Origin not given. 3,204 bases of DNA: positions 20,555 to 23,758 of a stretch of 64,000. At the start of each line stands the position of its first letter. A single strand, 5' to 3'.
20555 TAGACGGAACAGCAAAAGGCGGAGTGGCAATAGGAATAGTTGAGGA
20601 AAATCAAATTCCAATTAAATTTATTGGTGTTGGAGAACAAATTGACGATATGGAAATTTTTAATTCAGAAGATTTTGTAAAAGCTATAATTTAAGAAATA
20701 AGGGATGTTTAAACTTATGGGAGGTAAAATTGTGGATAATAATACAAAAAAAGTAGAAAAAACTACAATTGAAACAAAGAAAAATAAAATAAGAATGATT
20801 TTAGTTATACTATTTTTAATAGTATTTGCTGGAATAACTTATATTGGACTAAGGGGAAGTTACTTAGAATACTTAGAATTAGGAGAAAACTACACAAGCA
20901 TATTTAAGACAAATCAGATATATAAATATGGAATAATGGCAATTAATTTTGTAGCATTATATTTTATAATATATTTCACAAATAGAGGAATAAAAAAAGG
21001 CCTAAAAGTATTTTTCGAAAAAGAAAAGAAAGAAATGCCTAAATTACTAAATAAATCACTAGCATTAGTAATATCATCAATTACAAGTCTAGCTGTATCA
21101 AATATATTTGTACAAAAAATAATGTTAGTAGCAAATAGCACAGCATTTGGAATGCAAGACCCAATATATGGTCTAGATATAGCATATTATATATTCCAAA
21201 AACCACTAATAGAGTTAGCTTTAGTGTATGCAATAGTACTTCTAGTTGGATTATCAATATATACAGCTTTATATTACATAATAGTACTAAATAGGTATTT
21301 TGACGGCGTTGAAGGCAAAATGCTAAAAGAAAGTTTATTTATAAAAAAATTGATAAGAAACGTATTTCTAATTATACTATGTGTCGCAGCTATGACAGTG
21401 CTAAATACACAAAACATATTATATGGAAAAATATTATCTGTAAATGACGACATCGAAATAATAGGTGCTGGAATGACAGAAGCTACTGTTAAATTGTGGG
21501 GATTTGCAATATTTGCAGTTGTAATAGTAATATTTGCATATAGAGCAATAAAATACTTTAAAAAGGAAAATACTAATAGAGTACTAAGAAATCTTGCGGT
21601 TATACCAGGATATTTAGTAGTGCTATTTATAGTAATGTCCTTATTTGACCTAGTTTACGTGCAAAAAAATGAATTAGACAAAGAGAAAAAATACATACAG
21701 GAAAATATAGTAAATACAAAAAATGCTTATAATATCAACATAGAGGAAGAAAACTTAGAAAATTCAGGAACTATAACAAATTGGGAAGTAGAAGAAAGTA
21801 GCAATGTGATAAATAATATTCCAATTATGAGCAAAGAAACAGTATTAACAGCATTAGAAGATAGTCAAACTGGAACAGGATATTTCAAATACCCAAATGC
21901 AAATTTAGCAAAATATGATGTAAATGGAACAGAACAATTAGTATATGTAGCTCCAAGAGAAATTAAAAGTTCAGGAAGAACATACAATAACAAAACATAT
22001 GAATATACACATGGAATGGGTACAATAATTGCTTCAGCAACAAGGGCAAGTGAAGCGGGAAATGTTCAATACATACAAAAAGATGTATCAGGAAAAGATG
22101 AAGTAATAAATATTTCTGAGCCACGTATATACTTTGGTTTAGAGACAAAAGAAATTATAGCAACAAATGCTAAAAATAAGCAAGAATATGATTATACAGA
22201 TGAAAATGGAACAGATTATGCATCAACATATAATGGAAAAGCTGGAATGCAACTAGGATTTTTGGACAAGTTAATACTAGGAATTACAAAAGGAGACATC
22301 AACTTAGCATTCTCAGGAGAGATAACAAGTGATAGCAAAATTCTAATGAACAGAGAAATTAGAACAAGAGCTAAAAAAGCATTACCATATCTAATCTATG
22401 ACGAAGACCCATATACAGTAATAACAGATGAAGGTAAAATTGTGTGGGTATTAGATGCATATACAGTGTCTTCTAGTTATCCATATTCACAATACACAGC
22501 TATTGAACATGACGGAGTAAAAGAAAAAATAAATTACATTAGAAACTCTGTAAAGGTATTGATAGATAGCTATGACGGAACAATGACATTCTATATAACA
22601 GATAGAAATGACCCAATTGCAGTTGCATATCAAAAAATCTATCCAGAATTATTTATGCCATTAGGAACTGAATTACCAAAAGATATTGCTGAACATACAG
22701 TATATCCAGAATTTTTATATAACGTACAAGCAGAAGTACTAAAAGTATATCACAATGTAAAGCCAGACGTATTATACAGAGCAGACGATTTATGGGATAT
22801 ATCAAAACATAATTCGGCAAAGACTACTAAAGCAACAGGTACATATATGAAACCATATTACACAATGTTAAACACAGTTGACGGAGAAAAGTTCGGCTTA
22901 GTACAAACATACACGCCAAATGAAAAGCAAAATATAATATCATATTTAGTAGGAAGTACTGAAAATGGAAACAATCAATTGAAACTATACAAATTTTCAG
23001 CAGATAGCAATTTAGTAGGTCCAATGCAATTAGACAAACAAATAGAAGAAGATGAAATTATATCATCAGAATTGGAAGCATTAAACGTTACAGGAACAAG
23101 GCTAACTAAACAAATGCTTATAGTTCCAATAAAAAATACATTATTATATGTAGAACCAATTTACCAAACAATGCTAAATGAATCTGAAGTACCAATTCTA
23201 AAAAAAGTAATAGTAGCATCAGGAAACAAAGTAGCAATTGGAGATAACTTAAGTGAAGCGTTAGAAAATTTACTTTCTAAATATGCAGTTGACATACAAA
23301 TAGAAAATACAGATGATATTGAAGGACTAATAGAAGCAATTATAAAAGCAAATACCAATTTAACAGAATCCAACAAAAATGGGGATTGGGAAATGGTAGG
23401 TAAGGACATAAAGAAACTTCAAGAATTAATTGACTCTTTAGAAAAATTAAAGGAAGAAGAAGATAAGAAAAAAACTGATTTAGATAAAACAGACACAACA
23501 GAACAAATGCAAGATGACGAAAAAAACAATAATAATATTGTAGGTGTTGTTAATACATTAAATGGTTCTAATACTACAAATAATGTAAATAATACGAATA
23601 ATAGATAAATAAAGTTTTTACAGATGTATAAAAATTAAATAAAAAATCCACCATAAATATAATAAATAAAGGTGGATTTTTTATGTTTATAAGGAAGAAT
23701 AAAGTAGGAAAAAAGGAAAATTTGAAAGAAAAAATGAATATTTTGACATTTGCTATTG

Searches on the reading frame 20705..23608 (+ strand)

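Call 43: search_protein_families(library=pfam, proteins=[window:20705-23608:+], max_evalue=0.00001)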
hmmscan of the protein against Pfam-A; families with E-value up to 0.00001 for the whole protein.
window:20705-23608:+ (967 aa): 1 family
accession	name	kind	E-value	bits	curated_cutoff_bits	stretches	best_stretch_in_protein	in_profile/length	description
PF03699.18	UPF0182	-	2.7e-174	581.8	27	1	31-791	3-768/770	Uncharacterised protein family (UPF0182)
